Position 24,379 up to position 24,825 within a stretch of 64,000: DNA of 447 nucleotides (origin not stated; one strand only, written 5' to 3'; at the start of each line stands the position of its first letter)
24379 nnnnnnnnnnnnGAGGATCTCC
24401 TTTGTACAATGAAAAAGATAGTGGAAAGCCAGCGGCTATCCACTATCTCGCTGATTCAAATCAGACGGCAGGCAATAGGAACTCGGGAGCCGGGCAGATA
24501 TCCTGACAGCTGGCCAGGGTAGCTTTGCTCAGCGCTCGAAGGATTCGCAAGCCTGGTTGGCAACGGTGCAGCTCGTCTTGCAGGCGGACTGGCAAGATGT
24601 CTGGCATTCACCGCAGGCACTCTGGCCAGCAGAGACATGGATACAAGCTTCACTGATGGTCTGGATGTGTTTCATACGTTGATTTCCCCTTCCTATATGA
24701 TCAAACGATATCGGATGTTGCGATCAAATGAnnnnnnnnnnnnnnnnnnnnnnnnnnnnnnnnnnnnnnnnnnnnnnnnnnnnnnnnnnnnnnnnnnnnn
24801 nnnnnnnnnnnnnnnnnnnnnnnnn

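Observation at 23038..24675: Unlisted SCIFF ranthipeptide precursor with its radical-SAM maturase and an intervening attenuator, embedded in queA-tgt-yajC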

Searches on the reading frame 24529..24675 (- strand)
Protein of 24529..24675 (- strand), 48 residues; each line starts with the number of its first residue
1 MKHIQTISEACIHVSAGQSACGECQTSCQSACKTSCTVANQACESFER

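Call 3: search_protein_families(library=ncbifam, proteins=[window:24529-24675:-], max_evalue=0.01)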
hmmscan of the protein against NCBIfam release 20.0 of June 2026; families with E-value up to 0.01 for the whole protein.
window:24529-24675:- (48 aa): 1 family
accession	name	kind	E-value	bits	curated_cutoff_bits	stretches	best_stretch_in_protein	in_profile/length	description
TIGR03973.1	six_Cys_in_45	equivalog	3.8e-19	68.3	50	1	2-44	1-43/43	six-cysteine ranthipeptide SCIFF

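Call 4: search_protein_families(library=pfam, proteins=[window:24529-24675:-], max_evalue=0.01)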
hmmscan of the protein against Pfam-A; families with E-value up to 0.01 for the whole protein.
window:24529-24675:- (48 aa): 1 family
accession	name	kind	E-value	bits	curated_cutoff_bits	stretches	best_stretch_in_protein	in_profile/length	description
PF13165.11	SCIFF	-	1.7e-19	69.8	27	1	2-44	1-43/44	Six-cysteine peptide SCIFF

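Call 8: find_related_loci(query=window:24529-24675:-, collection=genome_contigs, flank=6000)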
Query window:24529-24675:- (48 aa) in genome_contigs; peptide patterns used: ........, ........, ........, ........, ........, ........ (x = any residue, [..] = any of these).
600 stretches matched a pattern (row limit reached: there are more); 592 encode a relative of the query (tblastn E <= 1e-3); the best 80 are kept; 80 distinct loci.
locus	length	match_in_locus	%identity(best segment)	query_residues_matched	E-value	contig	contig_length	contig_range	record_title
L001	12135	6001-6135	69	1-45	7e-17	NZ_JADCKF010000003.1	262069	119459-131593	Pseudoflavonifractor gallinarum strain DSM 107456 seq3, whole genome shotgun sequence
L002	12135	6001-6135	67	1-45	2e-16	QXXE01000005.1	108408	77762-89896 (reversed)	Clostridiaceae bacterium strain 9 Scaffold5_1, whole genome shotgun sequence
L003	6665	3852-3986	73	1-45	3e-16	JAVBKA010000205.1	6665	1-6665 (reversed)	MAG: Oscillospiraceae bacterium isolate GLO_MAG_00153 c_000008708936, whole genome shotgun sequence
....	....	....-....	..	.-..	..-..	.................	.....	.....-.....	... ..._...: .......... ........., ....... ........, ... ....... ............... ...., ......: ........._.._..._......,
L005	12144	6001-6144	65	1-48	4e-16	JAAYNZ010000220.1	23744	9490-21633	MAG: Candidatus Epulonipiscium sp. isolate AS21ysBPME_3 248474_AS21, whole genome shotgun sequence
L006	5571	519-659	67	1-48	4e-16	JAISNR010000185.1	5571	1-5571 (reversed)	MAG: Eubacteriales Family XIII. Incertae Sedis bacterium isolate Im510_bin97 k119_2097270, whole genome shotgun sequence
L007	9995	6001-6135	67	1-45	6e-16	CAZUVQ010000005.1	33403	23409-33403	MAG TPA_asm: uncultured Oscillospiraceae bacterium isolate SRP192927_co2_560 genome assembly, contig: NODE_1623_length_3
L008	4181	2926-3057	70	1-44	6e-16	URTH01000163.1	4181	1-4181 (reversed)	uncultured Clostridiales bacterium isolate UMGS1326 genome assembly, contig: NODE_13063_length_4181_cov_2.784295, whole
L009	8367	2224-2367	63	1-48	7e-16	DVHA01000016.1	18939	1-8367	MAG TPA_asm: Candidatus Faecivivens stercoravium isolate CHK189-12415 CHK189__C11384_L18939_ERR3414584, whole genome sho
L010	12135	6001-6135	71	1-45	1e-15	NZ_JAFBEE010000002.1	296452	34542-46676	Alkaliphilus hydrothermalis strain DSM 25890 Ga0454045_02, whole genome shotgun sequence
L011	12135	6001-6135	69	1-45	9e-16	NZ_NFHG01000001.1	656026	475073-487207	Flavonifractor sp. An82 An82_contig_1, whole genome shotgun sequence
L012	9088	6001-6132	68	1-44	1e-15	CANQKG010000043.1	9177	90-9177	MAG: uncultured Clostridia bacterium isolate Lapin-026__bin80 genome assembly, contig: Lapin-026__NODE_9690_length_9177_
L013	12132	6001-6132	68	1-44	1e-15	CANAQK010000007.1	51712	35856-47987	MAG TPA_asm: uncultured Clostridia bacterium isolate SRR14836542_bin.14_metawrap_v1.3_MAG genome assembly, contig: NODE.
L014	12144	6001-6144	63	1-48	1e-15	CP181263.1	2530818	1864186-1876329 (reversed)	MAG: Eubacteriales bacterium isolate UW_FK_CAPRO1_1 chromosome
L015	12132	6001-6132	68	1-44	2e-15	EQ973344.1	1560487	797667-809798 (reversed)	Clostridium methylpentosum DSM 5476 Scfld6 genomic scaffold, whole genome shotgun sequence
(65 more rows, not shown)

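Call 20: find_homologous_proteins(query=window:24529-24675:-, max_evalue=0.001)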
Query window:24529-24675:- (48 aa): 5785 proteins with E <= 0.001 among 5819 candidates; the best 120 are listed.
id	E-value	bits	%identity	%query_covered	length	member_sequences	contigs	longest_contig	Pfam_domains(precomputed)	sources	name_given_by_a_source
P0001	2.5e-21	90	96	100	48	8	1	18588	PF13165.12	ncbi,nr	ncbi:MAG: six-cysteine peptide SCIFF [Clostridia bacterium]|nr:six-cysteine peptide SCIFF [Clostridi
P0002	1.6e-17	79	90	100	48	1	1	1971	PF13165.12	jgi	-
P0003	1.6e-16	76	81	100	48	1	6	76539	PF13165.12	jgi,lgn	jgi:predicted ribosomally synthesized six-cysteine peptide SCIFF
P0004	3.7e-16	75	81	100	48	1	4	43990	PF13165.12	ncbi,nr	ncbi:MAG: six-cysteine ranthipeptide SCIFF [Eubacteriales bacterium]|nr:six-cysteine ranthipeptide S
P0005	9.6e-16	73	83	100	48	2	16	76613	PF13165.12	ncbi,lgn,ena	-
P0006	1.8e-15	72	79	100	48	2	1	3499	PF13165.12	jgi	jgi:predicted ribosomally synthesized six-cysteine peptide SCIFF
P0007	3.3e-15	72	79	100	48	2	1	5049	PF13165.12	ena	-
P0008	7.7e-14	67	73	100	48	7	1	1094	PF13165.12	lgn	-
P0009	2.4e-13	66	71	100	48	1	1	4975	PF13165.12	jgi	jgi:predicted ribosomally synthesized six-cysteine peptide SCIFF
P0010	3.0e-13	66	73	100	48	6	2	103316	PF13165.12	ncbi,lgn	-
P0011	4.4e-13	65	71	100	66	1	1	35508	PF13165.12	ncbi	-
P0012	4.8e-13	65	73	94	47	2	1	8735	PF13165.12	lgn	-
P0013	5.0e-13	65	73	92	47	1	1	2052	PF13165.12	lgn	-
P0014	5.0e-13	65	76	94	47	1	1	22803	PF13165.12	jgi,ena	-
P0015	5.1e-13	65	67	100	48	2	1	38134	PF13165.12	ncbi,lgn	-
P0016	5.9e-13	65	69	100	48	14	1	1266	PF13165.12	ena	-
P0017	6.9e-13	65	73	94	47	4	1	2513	PF13165.12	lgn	-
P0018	7.6e-13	64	73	100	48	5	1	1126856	PF13165.12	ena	-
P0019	8.0e-13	64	73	94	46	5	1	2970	PF13165.12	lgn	-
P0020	8.2e-13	64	69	100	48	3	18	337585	PF13165.12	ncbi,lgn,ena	-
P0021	1.1e-12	64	67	100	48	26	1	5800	PF13165.12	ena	-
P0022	1.1e-12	64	67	100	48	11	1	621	PF13165.12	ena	-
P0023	1.2e-12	64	67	100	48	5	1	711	PF13165.12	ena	-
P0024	1.2e-12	64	65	100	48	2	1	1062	PF13165.12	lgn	-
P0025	1.7e-12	63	73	94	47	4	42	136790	PF13165.12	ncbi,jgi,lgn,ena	-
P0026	1.7e-12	63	73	94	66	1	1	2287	PF13165.12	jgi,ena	-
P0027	1.9e-12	63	69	100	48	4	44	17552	PF13165.12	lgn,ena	-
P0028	2.0e-12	63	67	100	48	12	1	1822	PF13165.12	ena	-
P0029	2.1e-12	63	67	100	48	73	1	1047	PF13165.12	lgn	-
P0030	2.4e-12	63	70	92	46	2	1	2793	PF13165.12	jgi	-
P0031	2.6e-12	63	67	100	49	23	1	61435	PF13165.12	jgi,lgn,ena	-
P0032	2.9e-12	63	70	98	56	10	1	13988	PF13165.12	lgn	-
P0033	2.9e-12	63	69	100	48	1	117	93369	PF13165.12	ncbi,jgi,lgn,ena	-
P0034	3.0e-12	63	71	94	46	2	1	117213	PF13165.12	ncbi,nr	ncbi:MAG: six-cysteine ranthipeptide SCIFF [Lachnospiraceae bacterium]|nr:six-cysteine ranthipeptide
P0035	3.1e-12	63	65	100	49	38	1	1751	PF13165.12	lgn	-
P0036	3.1e-12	62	68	98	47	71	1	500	PF13165.12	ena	-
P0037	3.4e-12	62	67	100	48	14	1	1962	PF13165.12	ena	-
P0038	3.5e-12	62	65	100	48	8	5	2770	PF13165.12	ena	-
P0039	3.6e-12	62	73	92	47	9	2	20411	PF13165.12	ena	-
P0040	3.9e-12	62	67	100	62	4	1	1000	PF13165.12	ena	-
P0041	3.9e-12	62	73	94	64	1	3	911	PF13165.12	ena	-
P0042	3.9e-12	62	67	100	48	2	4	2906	PF13165.12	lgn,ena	-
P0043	4.0e-12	62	65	100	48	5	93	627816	PF13165.12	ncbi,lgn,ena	-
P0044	4.1e-12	62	65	100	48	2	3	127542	PF13165.12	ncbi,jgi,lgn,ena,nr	ncbi:MAG: six-cysteine peptide SCIFF [Ruminococcaceae bacterium]|nr:six-cysteine peptide SCIFF [Osci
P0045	4.3e-12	62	66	98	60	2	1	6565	PF13165.12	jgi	jgi:predicted ribosomally synthesized six-cysteine peptide SCIFF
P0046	4.4e-12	62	71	94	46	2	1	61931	PF13165.12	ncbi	ncbi:MAG: six-cysteine ranthipeptide SCIFF [Thermotaleaceae bacterium]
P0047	4.4e-12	62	71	94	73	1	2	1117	PF13165.12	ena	-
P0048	4.7e-12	62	73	94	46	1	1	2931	PF13165.12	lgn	-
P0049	4.8e-12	62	67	100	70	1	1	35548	PF13165.12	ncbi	-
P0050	4.8e-12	62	67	100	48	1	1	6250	PF13165.12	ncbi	-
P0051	4.8e-12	62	73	94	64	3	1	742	PF13165.12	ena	-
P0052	4.9e-12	62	69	94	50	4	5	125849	PF13165.12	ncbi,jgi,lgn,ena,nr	ncbi:MAG: six-cysteine peptide SCIFF [Alkaliphilus sp.]|nr:MAG: six-cysteine peptide SCIFF [Alkaliph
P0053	5.0e-12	62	71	94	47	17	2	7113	PF13165.12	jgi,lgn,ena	-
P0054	5.1e-12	62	67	100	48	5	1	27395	PF13165.12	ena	-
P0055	5.2e-12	62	60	100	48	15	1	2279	PF13165.12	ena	-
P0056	5.2e-12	62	67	100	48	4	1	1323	PF13165.12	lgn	-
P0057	5.4e-12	62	68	98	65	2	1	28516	PF13165.12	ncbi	-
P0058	5.5e-12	62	67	100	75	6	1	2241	PF13165.12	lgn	-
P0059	5.5e-12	62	69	100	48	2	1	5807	PF13165.12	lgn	-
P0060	5.6e-12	62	67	100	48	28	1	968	PF13165.12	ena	-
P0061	5.6e-12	62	71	94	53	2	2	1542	PF13165.12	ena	-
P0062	5.7e-12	62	65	100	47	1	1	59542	PF13165.12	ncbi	-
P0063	5.8e-12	62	66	92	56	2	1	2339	PF13165.12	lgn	-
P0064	5.8e-12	62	73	94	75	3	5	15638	PF13165.12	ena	-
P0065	5.8e-12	62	65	100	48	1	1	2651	PF13165.12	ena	-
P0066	5.9e-12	62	71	94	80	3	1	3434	PF13165.12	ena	-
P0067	6.2e-12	62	71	94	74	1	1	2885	PF13165.12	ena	-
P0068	6.3e-12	62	67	94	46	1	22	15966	PF13165.12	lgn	-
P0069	6.4e-12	62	73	94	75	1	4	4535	PF13165.12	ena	-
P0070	6.5e-12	62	73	92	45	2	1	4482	PF13165.12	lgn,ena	-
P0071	6.8e-12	61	65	100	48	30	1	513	PF13165.12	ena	-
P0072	7.2e-12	61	73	94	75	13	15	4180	PF13165.12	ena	-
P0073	7.3e-12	61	63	100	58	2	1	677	PF13165.12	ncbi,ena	-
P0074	7.6e-12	61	71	94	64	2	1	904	PF13165.12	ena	-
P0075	7.8e-12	61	69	94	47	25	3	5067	PF13165.12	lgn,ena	-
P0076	8.0e-12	61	69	100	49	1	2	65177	PF13165.12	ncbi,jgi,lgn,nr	ncbi:MAG: six-cysteine ranthipeptide SCIFF [Oscillospiraceae bacterium]|jgi:predicted ribosomally sy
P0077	8.1e-12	61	67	100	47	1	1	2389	PF13165.12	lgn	-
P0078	8.4e-12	61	71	94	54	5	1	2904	PF13165.12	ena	-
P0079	8.5e-12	61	70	98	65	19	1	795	PF13165.12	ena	-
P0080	8.6e-12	61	71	100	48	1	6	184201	PF13165.12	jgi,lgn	jgi:predicted ribosomally synthesized six-cysteine peptide SCIFF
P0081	8.7e-12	61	71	94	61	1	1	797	PF13165.12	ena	-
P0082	9.3e-12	61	65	100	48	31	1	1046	PF13165.12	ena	-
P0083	9.4e-12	61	63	100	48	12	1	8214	PF13165.12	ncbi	-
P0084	9.4e-12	61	65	100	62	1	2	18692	PF13165.12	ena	-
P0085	9.5e-12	61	68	92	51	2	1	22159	PF13165.12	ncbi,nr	ncbi:MAG: six-cysteine ranthipeptide SCIFF [Clostridia bacterium]|nr:six-cysteine ranthipeptide SCIF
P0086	9.5e-12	61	67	94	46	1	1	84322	PF13165.12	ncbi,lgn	ncbi:MAG: six-cysteine ranthipeptide SCIFF [Acetivibrionales bacterium]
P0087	9.6e-12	61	71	94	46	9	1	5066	PF13165.12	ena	-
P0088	9.7e-12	61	67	100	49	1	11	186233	PF13165.12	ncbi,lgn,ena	-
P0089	9.8e-12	61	66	98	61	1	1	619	PF13165.12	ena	-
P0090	1.0e-11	61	68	98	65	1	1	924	PF13165.12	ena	-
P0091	1.0e-11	61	68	92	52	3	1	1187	PF13165.12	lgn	-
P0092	1.0e-11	61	71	94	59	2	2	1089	PF13165.12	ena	-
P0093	1.1e-11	61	72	90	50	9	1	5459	PF13165.12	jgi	jgi:predicted ribosomally synthesized six-cysteine peptide SCIFF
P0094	1.1e-11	61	71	94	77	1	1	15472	PF13165.12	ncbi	-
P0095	1.1e-11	61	67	100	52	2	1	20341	PF13165.12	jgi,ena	-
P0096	1.1e-11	61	71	94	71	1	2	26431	PF13165.12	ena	-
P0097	1.1e-11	61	65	100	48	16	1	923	PF13165.12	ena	-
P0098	1.2e-11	61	69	94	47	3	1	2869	PF13165.12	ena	-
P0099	1.2e-11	61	65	100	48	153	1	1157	PF13165.12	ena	-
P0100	1.2e-11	61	69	100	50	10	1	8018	PF13165.12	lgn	-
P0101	1.2e-11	61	71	94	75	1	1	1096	PF13165.12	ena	-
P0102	1.2e-11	61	69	100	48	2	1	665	PF13165.12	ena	-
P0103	1.2e-11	61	67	100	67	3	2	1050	PF13165.12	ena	-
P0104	1.3e-11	61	71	94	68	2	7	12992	PF13165.12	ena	-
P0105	1.3e-11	61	71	94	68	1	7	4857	PF13165.12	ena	-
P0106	1.3e-11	61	69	94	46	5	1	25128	PF13165.12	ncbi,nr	ncbi:MAG: six-cysteine ranthipeptide SCIFF [Clostridia bacterium]|nr:six-cysteine ranthipeptide SCIF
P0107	1.4e-11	61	66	98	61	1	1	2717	PF13165.12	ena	-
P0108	1.4e-11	61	66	98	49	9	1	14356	PF13165.12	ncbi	-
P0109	1.4e-11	61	65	100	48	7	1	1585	PF13165.12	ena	-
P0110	1.4e-11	60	70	98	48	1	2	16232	PF13165.12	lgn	-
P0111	1.4e-11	60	71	94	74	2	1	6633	PF13165.12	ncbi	-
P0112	1.4e-11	60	65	100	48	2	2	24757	PF13165.12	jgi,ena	-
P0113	1.5e-11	60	71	94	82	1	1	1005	PF13165.12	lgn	-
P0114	1.5e-11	60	67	94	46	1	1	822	PF13165.12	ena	-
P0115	1.6e-11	60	71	94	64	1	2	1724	PF13165.12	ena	-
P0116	1.6e-11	60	69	94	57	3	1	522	PF13165.12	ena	-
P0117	1.6e-11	60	71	94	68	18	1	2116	PF13165.12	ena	-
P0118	1.6e-11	60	65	100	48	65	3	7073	PF13165.12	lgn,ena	-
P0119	1.6e-11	60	65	100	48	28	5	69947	PF13165.12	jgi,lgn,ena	-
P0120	1.6e-11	60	67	100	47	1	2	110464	PF13165.12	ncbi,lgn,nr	ncbi:MAG: six-cysteine ranthipeptide SCIFF [Clostridiaceae bacterium]|nr:six-cysteine ranthipeptide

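Call 23: list_cluster_members(proteins=[window:24529-24675:-, window:23038-24390:-, window:19414-20481:-, window:26326-27390:-])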
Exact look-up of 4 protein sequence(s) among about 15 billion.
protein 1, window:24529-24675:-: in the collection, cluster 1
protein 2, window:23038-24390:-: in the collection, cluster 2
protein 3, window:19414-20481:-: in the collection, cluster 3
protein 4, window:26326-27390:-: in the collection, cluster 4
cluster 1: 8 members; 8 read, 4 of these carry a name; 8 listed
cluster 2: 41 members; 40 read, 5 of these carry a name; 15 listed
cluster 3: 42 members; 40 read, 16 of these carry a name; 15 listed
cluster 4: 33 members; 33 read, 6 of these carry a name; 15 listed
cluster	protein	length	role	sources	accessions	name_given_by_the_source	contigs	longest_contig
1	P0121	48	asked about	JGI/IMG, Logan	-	-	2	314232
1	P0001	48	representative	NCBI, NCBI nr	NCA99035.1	MAG: six-cysteine peptide SCIFF [Clostridia bacterium] | six-cysteine peptide SCIFF [Clostridia bacterium]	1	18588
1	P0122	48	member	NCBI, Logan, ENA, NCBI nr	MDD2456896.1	MAG: six-cysteine ranthipeptide SCIFF [Eubacteriales bacterium] | six-cysteine ranthipeptide SCIFF [Eubacteriales bacterium]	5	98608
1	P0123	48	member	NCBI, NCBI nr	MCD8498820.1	MAG: six-cysteine ranthipeptide SCIFF [Clostridiales bacterium] | six-cysteine ranthipeptide SCIFF [Clostridiales bacterium]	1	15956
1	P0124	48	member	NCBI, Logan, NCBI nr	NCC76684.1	MAG: six-cysteine peptide SCIFF [Clostridia bacterium] | six-cysteine peptide SCIFF [Clostridia bacterium]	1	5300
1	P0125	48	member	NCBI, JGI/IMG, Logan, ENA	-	-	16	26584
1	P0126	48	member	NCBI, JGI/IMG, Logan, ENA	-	-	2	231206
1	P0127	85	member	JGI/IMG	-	-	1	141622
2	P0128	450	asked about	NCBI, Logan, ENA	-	-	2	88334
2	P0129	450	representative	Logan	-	-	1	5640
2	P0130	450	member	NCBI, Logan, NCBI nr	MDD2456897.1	MAG: thioether cross-link-forming SCIFF peptide maturase [Eubacteriales bacterium] | thioether cross-link-forming SCIFF peptide maturase [Eubacteriales bacterium]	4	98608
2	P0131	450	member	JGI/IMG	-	uncharacterized protein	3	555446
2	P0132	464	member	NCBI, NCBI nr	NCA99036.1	MAG: thioether cross-link-forming SCIFF peptide maturase [Clostridia bacterium] | thioether cross-link-forming SCIFF peptide maturase [Clostridia bacterium]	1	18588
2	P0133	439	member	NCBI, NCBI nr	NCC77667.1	MAG: thioether cross-link-forming SCIFF peptide maturase, partial [Clostridia bacterium] | thioether cross-link-forming SCIFF peptide maturase [Clostridia bacterium]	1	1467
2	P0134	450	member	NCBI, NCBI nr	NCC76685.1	MAG: thioether cross-link-forming SCIFF peptide maturase [Clostridia bacterium] | thioether cross-link-forming SCIFF peptide maturase [Clostridia bacterium]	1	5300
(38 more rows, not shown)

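Call 25: find_related_loci(query=window:24529-24675:-, collection=metagenome_contigs, flank=3000)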
Query window:24529-24675:- (48 aa) in metagenome_contigs; peptide patterns used: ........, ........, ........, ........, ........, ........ (x = any residue, [..] = any of these).
600 stretches matched a pattern (row limit reached: there are more); 590 encode a relative of the query (tblastn E <= 1e-3); the best 80 are kept; 80 distinct loci.
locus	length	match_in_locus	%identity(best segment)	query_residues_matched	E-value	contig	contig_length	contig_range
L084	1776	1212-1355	69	1-48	1e-17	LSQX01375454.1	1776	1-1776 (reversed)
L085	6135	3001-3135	71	1-45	5e-17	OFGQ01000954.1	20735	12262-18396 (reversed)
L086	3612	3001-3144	65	1-48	7e-17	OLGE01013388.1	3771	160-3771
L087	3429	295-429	71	1-45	9e-17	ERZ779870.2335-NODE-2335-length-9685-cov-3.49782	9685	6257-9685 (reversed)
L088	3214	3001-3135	71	1-45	9e-17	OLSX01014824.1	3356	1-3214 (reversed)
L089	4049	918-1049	68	1-44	1e-16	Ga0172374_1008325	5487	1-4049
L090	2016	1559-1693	71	1-45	9e-17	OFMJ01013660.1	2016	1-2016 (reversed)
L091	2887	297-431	67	1-45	2e-16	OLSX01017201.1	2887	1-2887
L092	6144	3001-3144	60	1-48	3e-16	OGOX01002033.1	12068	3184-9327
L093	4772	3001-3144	60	1-48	3e-16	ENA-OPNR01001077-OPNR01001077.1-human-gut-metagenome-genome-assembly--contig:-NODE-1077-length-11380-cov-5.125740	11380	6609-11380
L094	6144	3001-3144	60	1-48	3e-16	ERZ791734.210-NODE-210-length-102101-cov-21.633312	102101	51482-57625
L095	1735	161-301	66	1-47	5e-16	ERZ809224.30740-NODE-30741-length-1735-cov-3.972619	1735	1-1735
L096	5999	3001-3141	62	2-48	5e-16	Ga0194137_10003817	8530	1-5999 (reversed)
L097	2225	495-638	63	1-48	5e-16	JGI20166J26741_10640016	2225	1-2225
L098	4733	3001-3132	70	1-44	4e-16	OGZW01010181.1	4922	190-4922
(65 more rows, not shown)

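Call 26: find_encoding_contigs(protein=P0001, flank=3000, max_places=2)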
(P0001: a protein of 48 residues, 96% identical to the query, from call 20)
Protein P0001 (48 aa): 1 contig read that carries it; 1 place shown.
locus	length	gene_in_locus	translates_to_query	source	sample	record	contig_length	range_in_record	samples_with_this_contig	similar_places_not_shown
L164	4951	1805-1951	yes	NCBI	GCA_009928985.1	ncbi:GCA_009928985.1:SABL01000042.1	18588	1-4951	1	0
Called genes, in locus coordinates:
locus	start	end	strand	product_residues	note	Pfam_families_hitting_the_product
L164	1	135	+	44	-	PF02547:Queuosine_synth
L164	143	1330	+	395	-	PF01702:TGT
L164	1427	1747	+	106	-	PF02699:YajC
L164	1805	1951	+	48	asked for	PF13165:SCIFF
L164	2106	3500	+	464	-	PF04055:Radical_SAM, PF13353:Fer4_12, PF13186:SPASM (weak)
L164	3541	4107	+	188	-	PF14602:Hexapep_2 (faint), PF00132:Hexapep (weak), PF25084:LbH_EIF2B, PF25087:GMPPB_C (weak), PF00132:Hexapep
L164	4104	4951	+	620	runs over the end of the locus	PF01807:Zn_ribbon_DnaG, PF08275:DNAG_N, PF01751:Toprim, PF13155:Toprim_2, PF13362:Toprim_3, PF13662:Toprim_4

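Call 27: find_encoding_contigs(protein=P0003, flank=3000, max_places=2)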
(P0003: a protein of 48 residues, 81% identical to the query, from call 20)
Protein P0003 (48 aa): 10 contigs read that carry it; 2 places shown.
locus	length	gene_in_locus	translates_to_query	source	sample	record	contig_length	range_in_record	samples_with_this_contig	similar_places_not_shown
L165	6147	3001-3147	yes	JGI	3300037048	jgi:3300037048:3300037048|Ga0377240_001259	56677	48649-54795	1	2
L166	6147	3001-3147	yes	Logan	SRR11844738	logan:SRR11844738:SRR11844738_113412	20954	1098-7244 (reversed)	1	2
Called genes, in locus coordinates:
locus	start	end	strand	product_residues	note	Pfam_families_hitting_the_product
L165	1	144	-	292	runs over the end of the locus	PF00701:DHDPS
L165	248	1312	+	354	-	PF02547:Queuosine_synth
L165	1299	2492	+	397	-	PF01702:TGT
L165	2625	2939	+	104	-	PF02699:YajC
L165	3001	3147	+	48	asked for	PF13165:SCIFF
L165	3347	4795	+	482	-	PF13353:Fer4_12, PF04055:Radical_SAM, PF13186:SPASM (weak)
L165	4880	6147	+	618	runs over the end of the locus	PF01807:Zn_ribbon_DnaG, PF08275:DNAG_N, PF01751:Toprim, PF13155:Toprim_2, PF13362:Toprim_3, PF13662:Toprim_4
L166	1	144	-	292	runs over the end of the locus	PF00701:DHDPS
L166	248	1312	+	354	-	PF02547:Queuosine_synth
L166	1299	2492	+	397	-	PF01702:TGT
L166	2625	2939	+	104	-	PF02699:YajC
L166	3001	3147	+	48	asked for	PF13165:SCIFF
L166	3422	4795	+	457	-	PF04055:Radical_SAM, PF13353:Fer4_12, PF13186:SPASM (weak)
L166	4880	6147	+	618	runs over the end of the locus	PF01807:Zn_ribbon_DnaG, PF08275:DNAG_N, PF01751:Toprim, PF13155:Toprim_2, PF13362:Toprim_3, PF13662:Toprim_4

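Call 28: find_encoding_contigs(protein=P0004, flank=3000, max_places=2)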
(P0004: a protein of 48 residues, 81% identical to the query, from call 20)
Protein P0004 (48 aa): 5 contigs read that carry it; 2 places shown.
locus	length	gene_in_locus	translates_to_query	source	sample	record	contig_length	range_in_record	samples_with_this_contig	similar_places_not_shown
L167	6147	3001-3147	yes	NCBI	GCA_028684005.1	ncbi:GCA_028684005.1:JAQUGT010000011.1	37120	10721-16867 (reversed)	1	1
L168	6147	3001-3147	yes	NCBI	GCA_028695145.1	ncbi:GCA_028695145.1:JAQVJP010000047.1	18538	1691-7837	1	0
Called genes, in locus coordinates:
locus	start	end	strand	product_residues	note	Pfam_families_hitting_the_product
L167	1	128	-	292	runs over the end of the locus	PF00701:DHDPS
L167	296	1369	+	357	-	PF02547:Queuosine_synth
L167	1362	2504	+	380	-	PF01702:TGT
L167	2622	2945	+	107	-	PF02699:YajC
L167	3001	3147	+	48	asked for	PF13165:SCIFF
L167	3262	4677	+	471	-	PF04055:Radical_SAM, PF13353:Fer4_12, PF13186:SPASM (weak)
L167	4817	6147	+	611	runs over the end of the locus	PF01807:Zn_ribbon_DnaG, PF08275:DNAG_N, PF01751:Toprim, PF13155:Toprim_2, PF13362:Toprim_3, PF13662:Toprim_4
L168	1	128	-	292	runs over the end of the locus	PF00701:DHDPS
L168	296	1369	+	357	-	PF02547:Queuosine_synth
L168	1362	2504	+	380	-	PF01702:TGT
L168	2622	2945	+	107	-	PF02699:YajC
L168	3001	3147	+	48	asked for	PF13165:SCIFF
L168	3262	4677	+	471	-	PF04055:Radical_SAM, PF13353:Fer4_12, PF13186:SPASM (weak)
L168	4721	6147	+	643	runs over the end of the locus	PF01807:Zn_ribbon_DnaG, PF08275:DNAG_N, PF01751:Toprim, PF13155:Toprim_2, PF13362:Toprim_3, PF13662:Toprim_4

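Call 29: find_encoding_contigs(protein=P0005, flank=3000, max_places=2)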
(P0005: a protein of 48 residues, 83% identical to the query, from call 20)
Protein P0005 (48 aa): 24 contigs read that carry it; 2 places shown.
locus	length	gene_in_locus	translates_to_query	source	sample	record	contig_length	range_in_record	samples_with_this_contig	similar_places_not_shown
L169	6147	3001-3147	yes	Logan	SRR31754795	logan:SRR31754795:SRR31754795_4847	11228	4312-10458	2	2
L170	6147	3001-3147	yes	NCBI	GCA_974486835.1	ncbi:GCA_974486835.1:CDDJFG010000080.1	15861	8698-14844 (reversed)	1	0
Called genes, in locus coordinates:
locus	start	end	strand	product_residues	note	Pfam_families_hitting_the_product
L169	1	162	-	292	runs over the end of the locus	PF00701:DHDPS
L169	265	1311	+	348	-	PF02547:Queuosine_synth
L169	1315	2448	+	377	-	PF01702:TGT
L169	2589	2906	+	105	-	PF02699:YajC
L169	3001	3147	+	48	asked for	PF13165:SCIFF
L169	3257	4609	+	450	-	PF04055:Radical_SAM, PF13353:Fer4_12, PF13186:SPASM (weak)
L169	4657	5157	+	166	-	-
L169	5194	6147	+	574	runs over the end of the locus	?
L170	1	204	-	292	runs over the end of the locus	PF00701:DHDPS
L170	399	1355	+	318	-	PF02547:Queuosine_synth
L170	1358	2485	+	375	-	PF01702:TGT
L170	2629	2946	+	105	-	PF02699:YajC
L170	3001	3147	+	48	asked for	PF13165:SCIFF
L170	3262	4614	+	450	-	PF04055:Radical_SAM, PF13353:Fer4_12, PF13186:SPASM (faint)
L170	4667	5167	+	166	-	PF25084:LbH_EIF2B, PF25087:GMPPB_C, PF14602:Hexapep_2 (faint), PF00132:Hexapep (weak)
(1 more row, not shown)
